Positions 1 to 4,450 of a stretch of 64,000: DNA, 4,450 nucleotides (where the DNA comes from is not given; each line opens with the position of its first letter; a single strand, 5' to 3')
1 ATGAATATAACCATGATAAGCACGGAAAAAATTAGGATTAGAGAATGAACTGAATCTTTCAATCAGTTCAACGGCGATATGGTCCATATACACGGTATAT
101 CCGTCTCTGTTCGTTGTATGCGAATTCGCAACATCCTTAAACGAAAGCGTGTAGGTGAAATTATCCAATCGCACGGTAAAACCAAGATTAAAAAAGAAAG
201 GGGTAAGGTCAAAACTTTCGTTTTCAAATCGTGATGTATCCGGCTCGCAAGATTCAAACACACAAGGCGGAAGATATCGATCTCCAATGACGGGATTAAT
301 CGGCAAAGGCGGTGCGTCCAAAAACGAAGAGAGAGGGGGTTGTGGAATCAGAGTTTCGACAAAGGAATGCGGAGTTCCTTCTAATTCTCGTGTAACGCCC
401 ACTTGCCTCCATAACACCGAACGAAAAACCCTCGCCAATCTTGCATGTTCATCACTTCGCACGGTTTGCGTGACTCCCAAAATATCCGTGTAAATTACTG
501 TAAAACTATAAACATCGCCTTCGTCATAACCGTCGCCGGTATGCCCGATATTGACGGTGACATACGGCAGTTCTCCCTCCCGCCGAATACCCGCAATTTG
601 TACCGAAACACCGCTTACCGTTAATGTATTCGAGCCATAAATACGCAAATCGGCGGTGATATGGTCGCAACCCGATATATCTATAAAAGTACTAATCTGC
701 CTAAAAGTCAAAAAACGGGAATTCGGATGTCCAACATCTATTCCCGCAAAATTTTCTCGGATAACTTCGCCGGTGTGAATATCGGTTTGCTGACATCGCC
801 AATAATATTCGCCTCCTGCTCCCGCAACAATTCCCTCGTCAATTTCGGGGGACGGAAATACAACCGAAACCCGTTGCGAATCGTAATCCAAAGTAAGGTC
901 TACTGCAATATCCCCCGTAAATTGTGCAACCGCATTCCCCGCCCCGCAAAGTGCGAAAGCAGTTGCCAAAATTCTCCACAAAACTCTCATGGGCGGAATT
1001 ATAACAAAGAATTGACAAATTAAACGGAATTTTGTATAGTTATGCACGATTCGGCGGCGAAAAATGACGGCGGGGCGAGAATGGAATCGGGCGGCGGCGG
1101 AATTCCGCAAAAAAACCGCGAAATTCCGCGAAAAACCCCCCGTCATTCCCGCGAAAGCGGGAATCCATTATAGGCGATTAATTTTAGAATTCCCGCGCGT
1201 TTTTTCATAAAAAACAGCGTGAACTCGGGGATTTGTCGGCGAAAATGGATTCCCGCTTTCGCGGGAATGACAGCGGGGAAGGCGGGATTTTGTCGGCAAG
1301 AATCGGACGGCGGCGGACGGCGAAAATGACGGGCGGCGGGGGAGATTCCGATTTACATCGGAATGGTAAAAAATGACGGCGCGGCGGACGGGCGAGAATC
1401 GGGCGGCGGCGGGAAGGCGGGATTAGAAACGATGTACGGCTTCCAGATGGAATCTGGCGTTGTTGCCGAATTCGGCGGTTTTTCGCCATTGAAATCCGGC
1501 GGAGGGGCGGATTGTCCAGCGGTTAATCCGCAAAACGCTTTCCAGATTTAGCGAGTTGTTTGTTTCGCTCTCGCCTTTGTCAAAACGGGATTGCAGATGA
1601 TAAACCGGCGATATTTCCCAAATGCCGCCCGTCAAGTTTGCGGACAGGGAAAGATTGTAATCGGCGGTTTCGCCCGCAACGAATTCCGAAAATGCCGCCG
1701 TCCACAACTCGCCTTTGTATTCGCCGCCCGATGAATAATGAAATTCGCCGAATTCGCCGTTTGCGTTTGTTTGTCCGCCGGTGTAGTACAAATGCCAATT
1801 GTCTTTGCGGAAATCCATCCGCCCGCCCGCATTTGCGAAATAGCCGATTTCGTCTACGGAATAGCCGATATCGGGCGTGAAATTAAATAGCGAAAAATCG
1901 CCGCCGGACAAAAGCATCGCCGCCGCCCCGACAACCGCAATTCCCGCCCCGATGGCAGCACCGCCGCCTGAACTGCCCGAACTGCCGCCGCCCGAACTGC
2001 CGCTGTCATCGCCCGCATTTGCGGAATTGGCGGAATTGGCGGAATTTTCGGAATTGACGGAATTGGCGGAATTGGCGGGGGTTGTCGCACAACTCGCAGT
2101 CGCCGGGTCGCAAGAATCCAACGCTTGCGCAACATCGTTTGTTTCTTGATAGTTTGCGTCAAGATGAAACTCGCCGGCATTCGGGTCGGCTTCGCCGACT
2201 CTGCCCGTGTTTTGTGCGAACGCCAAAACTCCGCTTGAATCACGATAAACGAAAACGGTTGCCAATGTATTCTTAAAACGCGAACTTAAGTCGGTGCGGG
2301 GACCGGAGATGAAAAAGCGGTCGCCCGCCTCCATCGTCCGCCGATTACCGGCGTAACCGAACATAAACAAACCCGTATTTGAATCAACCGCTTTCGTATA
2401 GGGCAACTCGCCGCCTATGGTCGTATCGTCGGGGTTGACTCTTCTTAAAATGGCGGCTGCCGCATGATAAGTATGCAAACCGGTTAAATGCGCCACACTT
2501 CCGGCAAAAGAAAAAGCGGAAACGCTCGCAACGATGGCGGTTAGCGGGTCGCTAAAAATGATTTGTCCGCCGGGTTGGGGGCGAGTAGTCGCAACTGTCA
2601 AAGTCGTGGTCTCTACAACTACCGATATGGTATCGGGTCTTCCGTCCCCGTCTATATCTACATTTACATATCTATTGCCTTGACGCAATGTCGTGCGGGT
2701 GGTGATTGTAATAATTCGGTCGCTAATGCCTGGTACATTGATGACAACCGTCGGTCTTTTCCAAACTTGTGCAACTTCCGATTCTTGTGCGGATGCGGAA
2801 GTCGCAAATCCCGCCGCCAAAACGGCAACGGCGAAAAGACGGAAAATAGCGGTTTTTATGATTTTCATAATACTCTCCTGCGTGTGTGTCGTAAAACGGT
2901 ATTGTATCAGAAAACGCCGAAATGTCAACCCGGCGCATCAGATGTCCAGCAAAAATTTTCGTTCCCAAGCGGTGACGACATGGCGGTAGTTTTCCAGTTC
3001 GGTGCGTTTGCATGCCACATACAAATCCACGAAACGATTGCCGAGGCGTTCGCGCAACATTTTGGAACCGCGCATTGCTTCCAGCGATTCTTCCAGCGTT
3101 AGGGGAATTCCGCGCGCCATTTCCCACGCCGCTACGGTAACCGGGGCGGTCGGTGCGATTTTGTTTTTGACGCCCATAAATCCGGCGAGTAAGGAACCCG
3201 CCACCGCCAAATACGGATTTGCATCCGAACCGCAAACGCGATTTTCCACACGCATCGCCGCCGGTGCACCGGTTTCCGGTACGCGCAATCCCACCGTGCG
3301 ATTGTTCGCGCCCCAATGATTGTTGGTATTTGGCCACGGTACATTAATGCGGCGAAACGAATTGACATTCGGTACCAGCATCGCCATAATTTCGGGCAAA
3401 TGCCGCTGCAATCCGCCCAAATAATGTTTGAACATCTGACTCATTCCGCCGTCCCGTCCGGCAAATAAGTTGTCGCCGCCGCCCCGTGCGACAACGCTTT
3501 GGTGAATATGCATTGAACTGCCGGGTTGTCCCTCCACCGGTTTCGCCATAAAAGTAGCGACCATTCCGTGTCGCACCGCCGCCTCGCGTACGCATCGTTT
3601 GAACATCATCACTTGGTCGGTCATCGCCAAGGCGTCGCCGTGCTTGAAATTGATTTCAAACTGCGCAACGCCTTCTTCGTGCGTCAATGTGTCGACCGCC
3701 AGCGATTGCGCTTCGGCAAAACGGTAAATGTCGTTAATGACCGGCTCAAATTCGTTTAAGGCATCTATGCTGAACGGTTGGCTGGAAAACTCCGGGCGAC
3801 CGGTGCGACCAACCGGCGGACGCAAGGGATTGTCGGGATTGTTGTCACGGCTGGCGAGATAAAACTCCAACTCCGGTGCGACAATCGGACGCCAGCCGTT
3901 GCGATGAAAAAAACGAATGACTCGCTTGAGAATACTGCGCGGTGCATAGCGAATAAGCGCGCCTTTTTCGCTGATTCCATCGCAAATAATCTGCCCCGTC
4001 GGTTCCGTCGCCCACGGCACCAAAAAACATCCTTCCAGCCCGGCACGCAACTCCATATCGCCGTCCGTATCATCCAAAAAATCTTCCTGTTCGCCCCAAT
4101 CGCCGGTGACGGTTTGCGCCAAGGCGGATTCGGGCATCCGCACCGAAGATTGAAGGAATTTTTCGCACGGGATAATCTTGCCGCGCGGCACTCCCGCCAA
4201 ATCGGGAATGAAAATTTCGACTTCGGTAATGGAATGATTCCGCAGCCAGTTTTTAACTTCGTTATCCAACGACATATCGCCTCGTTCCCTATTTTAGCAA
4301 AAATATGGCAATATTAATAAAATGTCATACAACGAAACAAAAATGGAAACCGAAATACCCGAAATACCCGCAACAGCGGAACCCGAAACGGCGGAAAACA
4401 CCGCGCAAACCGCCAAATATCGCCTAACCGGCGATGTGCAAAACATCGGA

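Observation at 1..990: A second giant-adhesin paralog begins at the window edge and shares its ~330-aa N-terminal domain with the 3653-aa protein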

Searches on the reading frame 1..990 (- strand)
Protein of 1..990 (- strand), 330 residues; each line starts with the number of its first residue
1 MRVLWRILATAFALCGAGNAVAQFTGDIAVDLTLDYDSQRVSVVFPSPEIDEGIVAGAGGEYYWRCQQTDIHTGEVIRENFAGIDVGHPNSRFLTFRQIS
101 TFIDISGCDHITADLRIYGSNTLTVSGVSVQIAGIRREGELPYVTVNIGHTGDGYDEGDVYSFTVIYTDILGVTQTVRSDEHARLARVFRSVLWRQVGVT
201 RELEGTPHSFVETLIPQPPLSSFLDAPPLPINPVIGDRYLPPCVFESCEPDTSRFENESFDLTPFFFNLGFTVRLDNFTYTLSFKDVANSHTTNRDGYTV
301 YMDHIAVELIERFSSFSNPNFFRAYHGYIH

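Call 7: search_protein_families(library=pfam, proteins=[window:1-990:-], max_evalue=1)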
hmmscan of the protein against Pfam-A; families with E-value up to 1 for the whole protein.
window:1-990:- (330 aa): 0 families
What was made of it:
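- On T1SS RTX giant adhesin: No RTX or HemolysinCabind Pfam hit over the 3653 aa (call 7).
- Closest known: Classical. Different: No autochaperone or pertactin-type domain was detected (call 7).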

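Call 8: find_homologous_proteins(query=window:1-990:-)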
Query window:1-990:-: 2967 candidates shared short words with the query, none scored E <= 0.001.

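Call 15: search_protein_representatives(alignment_id=A1)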
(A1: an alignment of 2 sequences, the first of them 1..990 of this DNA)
Query: 2 sequences, 350 profile positions. Proteins with E-value up to 0.001 (for the whole library): 2; up to 1e-10: 2; up to 1e-30: 1. The best 2 are listed.
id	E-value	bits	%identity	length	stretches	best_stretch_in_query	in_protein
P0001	2.6e-190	648.3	-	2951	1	1-347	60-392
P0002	5.8e-12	61.7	-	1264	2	34-190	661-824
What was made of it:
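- Tried and rejected: The exhaustive HMMER search (call 15) was used for that instead.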

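Call 17: find_related_loci(query=A1, collection=genome_contigs, flank=10000)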
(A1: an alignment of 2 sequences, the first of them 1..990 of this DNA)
Query A1 (330 aa) in genome_contigs; peptide patterns used: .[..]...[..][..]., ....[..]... (x = any residue, [..] = any of these).
95 stretches matched a pattern; 2 encode a relative of the query (tblastn E <= 1e-3); 2 distinct loci.
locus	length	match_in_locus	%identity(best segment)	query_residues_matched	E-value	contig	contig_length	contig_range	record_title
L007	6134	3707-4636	36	1-319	2e-47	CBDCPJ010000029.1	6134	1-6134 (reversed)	MAG: Spirochaetia bacterium isolate faab6882-6287-49c9-b04d-4208091d842c genome assembly, contig: contig_29, whole genom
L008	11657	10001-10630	28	90-311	1e-5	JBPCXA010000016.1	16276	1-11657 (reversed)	MAG: Gammaproteobacteria bacterium isolate MAG_seacave_91 S1Ck127_2401192, whole genome shotgun sequence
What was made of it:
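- Tried and rejected: Organism identification: the only genome_contigs hit in the same species range is a 6-kb contig of a MAG labelled Spirochaetia (L007, call 17), which is probably mis-binned or mislabelled.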

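Call 34: search_protein_families(library=ncbifam, proteins=[window:1-990:-], max_evalue=0.1)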
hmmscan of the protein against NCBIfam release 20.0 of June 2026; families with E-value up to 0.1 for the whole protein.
window:1-990:- (330 aa): 0 families

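Call 39: search_solved_structures(query=A2, max_evalue=10)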
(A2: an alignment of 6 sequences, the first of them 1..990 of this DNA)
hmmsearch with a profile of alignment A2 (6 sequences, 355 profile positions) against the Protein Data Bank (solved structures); distinct sequences matched with E-value up to 10: 5.
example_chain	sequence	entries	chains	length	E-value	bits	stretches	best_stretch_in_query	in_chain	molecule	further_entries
6p8t_C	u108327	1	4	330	0.33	13.5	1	19-77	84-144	Phenylalanine--tRNA ligase alpha subunit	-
6y4h_A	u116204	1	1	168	0.76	12.3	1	145-197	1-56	Upstream of N-ras, isoform A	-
5b60_A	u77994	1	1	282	1.4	11.5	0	295-343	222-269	PtLCIB4 S47R mutant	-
5b5z_A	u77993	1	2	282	1.4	11.5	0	295-343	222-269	PtLCIB4 H88A mutant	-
5b5y_A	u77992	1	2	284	1.4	11.5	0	295-343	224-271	PtLCIB4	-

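Call 47: predict_structure(alignment_id=A4)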
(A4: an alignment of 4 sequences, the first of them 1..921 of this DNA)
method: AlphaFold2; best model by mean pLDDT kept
length: 307 residues; sequences in the alignment: 4
mean_pLDDT: 41.4   pTM: 0.41
mean pLDDT of the five models: 41.4, 39.8, 39.6, 37.5, 35.5
residues with pLDDT >= 90: 0; 70-90: 11; 50-70: 79; < 50: 217
segments of 3 or more residues with pLDDT < 50: 1-5, 25-35, 47-52, 61-67, 99-102, 129-307
pLDDT, mean of each block of 10 residues (from residue 1): 48 65 48 51 57 54 43 70 67 57 59 52 52 40 39 35 34 28 23 24 25 24 28 27 28 31 36 35 34 34 30
secondary structure, 60 per line:
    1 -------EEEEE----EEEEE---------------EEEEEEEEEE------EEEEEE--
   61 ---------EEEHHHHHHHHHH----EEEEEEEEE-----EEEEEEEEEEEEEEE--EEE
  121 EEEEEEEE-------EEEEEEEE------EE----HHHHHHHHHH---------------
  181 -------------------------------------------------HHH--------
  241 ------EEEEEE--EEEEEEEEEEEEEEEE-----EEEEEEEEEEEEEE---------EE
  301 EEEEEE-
elements in order: E8-12 E17-21 E37-46 E53-58 E70-72 H73-82 E87-95 E101-115 E118-128 E136-143 H156-165 E247-252 E255-270 E276-289 E299-306
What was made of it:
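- The predicted secondary structure is nearly all beta, like the rod (call 47).
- Tried and rejected: AlphaFold of the head with the 4 permitted sequences (call 47): pLDDT 41.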

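Call 48: find_homologous_proteins(query=A2, max_evalue=0.01)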
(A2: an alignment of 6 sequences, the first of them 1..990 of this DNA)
Query A2 (6 sequences): 8000 candidates shared short words with the query, none scored E <= 0.01.
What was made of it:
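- Tried and rejected: Word-index protein search with the head, and with six head alleles (calls 8, 48): no hits.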

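Call 49: search_protein_families(library=pfam, alignment_id=A2, max_evalue=10)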
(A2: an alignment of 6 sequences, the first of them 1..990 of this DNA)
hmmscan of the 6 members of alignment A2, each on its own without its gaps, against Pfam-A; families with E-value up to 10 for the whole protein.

A. member 1, window:1-990:- (330 aa): 0 families

B. families by the number of members that match (of 6 scanned): 0 families

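Call 53: fold_search(model_id=the predicted structure, library=pdb)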
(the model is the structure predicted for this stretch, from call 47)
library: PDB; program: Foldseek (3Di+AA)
matches with E <= 10: 311; with E <= 0.001: 0
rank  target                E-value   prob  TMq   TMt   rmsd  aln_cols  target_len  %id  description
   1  7z3p_B                8.5e-02  0.33  0.18  0.25  19.1       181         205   13  Crystal structure of the mouse leptin:LepR-CRH2 encounter complex to 1.95 A resolution. (released 2023-03-22)
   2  7z3r_B                2.1e-01  0.23  0.19  0.19  18.2       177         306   10  Crystal structure of the mouse leptin:LepR-IgCRH2 complex to 2.95 A resolution. (released 2023-03-22)
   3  4z6j_A                6.6e-01  0.09  0.14  0.27  14.2       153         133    8  Crystal structure of apo intact hoefavidin (released 2015-07-15)
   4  3di2_D                6.9e-01  0.13  0.16  0.22  10.8       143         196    8  Crystal structure of the complex of human interleukin-7 with unglycosylated human interleukin-7 receptor alpha ectodom (released 2009-01-27)
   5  3jv1                  1.0e+00  0.30  0.14  0.22   3.9        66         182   20  Crystal structure of the Trypanosoma brucei p22 protein (released 2010-04-14)
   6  3r0q_C                1.1e+00  0.10  0.13  0.12  12.8       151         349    9  A Uniquely Open Conformation Revealed in the Crystal Structure of Arabidopsis Thaliana Protein Arginine Methyltransfer (released 2011-10-19)
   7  3r0q_G                1.1e+00  0.06  0.13  0.12  18.8       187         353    6  A Uniquely Open Conformation Revealed in the Crystal Structure of Arabidopsis Thaliana Protein Arginine Methyltransfer (released 2011-10-19)
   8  9jp0_A                1.3e+00  0.04  0.12  0.12  18.4       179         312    6  the wild-type human PRMT1 filament (released 2025-07-16)
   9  9mkb_q5               1.3e+00  0.03  0.11  0.14  18.5       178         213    9  Structure of the bacteriophage T4 portal-neck-tail complex (released 2025-12-24)
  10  6noi_B                1.4e+00  0.09  0.14  0.20  13.2       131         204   11  Crystal structure of Tsn15 in apo form (released 2019-10-23)
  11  9fqr_Xh               1.6e+00  0.04  0.13  0.12  17.6       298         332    7  96-nm repeat of axonemal doublet microtubules from bovine sperm (released 2025-03-26)
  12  2pi7_A                1.7e+00  0.16  0.11  0.12  12.4        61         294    6  Structure of the catalytic domain of the chick retinal neurite inhibitor-Receptor Protein Tyrosine Phosphatase CRYP-2/ (released 2007-05-01)
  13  6nnw_A                1.7e+00  0.08  0.14  0.20  13.2       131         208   11  Tsn15 in complex with substrate intermediate (released 2019-10-23)
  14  9nmt_A                1.7e+00  0.02  0.11  0.12  15.5       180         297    7  ML418 bound inwardly rectifying potassium channel Kir7.1 R162Q mutant (released 2026-01-28)
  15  9pr5_A                1.8e+00  0.02  0.11  0.11  15.8       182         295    8  Cryo-EM structure of the human inward-rectifier potassium 7.1 channel (Kir7.1) extended state (released 2026-02-25)
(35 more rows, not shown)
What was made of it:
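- The head model is unusable (pLDDT 41, call 47) and its fold search is empty (call 53).
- Tried and rejected: The Foldseek search of that model is meaningless (best E 0.085, TM at most 0.19, call 53).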

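Call 65: find_related_loci(query=A2, collection=metagenome_contigs, flank=6000)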
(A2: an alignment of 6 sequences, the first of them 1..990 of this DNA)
Query A2 (330 aa) in metagenome_contigs; peptide patterns used: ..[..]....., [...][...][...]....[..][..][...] (x = any residue, [..] = any of these).
106 stretches matched a pattern, but none encodes a relative of the query by tblastn (E <= 1e-3).
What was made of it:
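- The head is an orphan: only P0001 and P0002 were found among 1.84e9 representatives (call 15), none in JGI metagenomes (call 65), and nothing in Pfam, NCBIfam or PDB (calls 7, 34, 39, 49).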

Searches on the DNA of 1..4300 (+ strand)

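Call 11: search_dna_similar(query=window:1-4300:+, collection=plasmids, mode=near)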
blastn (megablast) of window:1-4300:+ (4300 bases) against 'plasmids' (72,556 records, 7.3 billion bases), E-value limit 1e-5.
No match.

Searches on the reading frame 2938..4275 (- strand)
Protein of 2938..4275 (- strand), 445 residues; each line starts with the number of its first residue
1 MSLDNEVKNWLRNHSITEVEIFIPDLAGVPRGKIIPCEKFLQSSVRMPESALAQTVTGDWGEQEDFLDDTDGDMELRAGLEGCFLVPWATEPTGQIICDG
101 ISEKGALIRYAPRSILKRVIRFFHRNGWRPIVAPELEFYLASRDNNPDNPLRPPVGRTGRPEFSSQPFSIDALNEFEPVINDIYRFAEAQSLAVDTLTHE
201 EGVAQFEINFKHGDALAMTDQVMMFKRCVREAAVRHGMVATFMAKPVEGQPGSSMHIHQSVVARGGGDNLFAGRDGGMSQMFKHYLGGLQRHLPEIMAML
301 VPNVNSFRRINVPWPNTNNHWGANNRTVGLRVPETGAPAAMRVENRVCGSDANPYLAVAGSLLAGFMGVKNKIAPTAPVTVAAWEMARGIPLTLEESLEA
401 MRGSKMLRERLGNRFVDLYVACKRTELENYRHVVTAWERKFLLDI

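Call 13: find_encoding_contigs(protein=window:2938-4275:-, flank=10000, max_places=6)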
Protein window:2938-4275:- (445 aa): 15 contigs read that carry it; 6 places shown.
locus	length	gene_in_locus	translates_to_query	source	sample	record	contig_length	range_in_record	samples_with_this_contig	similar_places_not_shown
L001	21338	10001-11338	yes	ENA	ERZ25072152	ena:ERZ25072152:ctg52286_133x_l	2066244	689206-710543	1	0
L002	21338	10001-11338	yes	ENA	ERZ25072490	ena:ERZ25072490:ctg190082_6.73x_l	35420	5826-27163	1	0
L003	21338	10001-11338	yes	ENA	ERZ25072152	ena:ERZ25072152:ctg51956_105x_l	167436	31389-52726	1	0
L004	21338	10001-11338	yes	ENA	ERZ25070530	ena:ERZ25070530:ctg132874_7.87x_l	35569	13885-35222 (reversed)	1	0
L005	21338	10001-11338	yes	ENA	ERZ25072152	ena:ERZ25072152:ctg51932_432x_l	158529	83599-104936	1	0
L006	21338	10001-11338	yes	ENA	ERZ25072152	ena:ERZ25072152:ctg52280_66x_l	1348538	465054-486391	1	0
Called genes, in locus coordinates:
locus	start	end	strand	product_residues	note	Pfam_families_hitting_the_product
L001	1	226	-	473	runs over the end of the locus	PF00883:Peptidase_M17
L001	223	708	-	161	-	PF03449:GreA_GreB_N, PF01272:GreA_GreB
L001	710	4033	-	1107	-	PF25596:CPSase_L_D1, PF02786:CPSase_L_D2, PF02787:CPSase_L_D3, PF25596:CPSase_L_D1, PF02222:ATP-grasp, PF02655:ATP-grasp_3 (weak), PF02786:CPSase_L_D2, PF02142:MGS, +2 more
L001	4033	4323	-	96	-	-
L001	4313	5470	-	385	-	PF00988:CPSase_sm_chain, PF00117:GATase, PF07722:Peptidase_C26 (weak)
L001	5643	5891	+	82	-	-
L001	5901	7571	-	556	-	PF00920:ILVD_EDD_N, PF24877:ILV_EDD_C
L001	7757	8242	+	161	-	-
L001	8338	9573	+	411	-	PF03453:MoeA_N, PF00994:MoCF_biosynth, PF03454:MoeA_C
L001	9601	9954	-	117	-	PF00708:Acylphosphatase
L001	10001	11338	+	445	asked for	PF00120:Gln-synt_C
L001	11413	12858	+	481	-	-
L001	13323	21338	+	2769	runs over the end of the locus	PF13731:WxL (faint)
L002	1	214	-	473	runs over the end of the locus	PF00883:Peptidase_M17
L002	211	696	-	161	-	PF03449:GreA_GreB_N, PF01272:GreA_GreB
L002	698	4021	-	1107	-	PF25596:CPSase_L_D1, PF02786:CPSase_L_D2, PF02787:CPSase_L_D3, PF25596:CPSase_L_D1, PF02222:ATP-grasp, PF02655:ATP-grasp_3 (weak), PF02786:CPSase_L_D2, PF02142:MGS, +2 more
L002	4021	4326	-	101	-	-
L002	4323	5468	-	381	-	PF00988:CPSase_sm_chain, PF00117:GATase, PF07722:Peptidase_C26 (weak)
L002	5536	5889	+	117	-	-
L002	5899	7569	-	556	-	PF00920:ILVD_EDD_N, PF24877:ILV_EDD_C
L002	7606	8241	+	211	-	-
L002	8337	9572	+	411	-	PF03453:MoeA_N, PF00994:MoCF_biosynth, PF03454:MoeA_C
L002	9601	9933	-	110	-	PF00708:Acylphosphatase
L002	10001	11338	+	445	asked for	PF00120:Gln-synt_C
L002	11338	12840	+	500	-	-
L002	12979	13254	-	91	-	-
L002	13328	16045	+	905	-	-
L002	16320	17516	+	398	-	-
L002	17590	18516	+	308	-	-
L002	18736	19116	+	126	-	-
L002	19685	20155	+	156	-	-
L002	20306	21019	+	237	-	-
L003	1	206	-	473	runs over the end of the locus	PF00883:Peptidase_M17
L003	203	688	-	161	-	PF03449:GreA_GreB_N, PF01272:GreA_GreB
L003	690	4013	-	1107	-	PF25596:CPSase_L_D1, PF02786:CPSase_L_D2, PF02787:CPSase_L_D3, PF25596:CPSase_L_D1, PF02222:ATP-grasp, PF02655:ATP-grasp_3 (weak), PF02786:CPSase_L_D2, PF02142:MGS, +2 more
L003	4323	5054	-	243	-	PF00117:GATase, PF07722:Peptidase_C26 (weak)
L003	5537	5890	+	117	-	-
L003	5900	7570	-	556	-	PF00920:ILVD_EDD_N, PF24877:ILV_EDD_C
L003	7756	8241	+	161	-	-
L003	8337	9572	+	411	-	PF03453:MoeA_N, PF00994:MoCF_biosynth, PF03454:MoeA_C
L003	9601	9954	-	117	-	PF00708:Acylphosphatase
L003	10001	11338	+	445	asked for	PF00120:Gln-synt_C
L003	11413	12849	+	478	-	-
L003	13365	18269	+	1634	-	-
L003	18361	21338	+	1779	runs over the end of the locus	PF13731:WxL (faint), PF03797:Autotransporter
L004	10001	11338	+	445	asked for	PF00120:Gln-synt_C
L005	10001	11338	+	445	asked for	PF00120:Gln-synt_C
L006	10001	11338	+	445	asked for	PF00120:Gln-synt_C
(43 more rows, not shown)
